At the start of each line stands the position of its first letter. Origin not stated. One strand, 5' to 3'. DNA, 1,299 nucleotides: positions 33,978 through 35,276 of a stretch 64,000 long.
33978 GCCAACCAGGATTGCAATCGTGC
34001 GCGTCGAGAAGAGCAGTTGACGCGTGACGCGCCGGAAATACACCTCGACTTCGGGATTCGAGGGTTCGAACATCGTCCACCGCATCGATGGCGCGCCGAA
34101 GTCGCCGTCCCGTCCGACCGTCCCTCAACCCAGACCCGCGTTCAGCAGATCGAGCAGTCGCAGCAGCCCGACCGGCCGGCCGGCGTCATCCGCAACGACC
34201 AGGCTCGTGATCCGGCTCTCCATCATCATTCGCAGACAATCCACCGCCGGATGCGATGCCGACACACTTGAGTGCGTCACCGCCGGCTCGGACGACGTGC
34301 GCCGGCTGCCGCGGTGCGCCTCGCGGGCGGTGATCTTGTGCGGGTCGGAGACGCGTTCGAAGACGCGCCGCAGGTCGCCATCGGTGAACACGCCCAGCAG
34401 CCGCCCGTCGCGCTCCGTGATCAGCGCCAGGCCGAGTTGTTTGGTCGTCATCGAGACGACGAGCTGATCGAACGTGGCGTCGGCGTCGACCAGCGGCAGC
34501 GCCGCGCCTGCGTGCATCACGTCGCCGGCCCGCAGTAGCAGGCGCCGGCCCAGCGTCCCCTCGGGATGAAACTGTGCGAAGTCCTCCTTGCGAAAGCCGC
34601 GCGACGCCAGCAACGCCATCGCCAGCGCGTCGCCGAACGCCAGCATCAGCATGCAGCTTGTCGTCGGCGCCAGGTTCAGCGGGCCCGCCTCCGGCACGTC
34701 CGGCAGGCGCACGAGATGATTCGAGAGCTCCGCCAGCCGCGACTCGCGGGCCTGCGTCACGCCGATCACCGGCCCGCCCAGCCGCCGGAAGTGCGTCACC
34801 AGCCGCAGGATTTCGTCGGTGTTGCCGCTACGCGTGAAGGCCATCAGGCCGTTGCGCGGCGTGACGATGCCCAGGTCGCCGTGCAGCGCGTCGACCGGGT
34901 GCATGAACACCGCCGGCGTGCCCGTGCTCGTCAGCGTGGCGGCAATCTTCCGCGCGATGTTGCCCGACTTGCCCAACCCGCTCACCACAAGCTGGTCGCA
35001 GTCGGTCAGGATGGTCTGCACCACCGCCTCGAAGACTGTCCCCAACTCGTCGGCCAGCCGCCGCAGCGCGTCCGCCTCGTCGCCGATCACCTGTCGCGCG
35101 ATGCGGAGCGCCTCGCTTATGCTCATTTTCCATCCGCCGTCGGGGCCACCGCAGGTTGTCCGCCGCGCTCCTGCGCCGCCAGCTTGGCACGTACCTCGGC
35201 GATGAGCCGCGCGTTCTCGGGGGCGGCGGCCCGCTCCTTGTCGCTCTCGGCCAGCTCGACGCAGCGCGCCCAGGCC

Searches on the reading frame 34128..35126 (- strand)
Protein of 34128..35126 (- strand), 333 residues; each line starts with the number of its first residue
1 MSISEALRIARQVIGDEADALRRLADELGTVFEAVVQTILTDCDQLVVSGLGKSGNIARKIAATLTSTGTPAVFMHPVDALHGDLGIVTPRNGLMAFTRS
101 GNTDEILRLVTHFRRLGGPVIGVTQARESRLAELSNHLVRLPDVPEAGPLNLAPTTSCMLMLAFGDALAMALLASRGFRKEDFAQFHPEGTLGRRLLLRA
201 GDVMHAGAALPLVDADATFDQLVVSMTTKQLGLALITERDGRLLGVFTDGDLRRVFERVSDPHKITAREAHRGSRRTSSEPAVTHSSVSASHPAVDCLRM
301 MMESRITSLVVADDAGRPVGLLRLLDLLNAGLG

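Call 49: search_protein_families(library=pfam, proteins=[window:34128-35126:-], max_evalue=0.0001)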
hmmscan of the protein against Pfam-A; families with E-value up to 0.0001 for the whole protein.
window:34128-35126:- (333 aa): 2 families
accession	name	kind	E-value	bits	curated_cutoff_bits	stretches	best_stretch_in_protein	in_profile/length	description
PF01380.27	SIS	-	8e-22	77.9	25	1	39-171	1-131/131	SIS domain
PF00571.33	CBS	-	7.8e-14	52.2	24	1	287-331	11-55/57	CBS domain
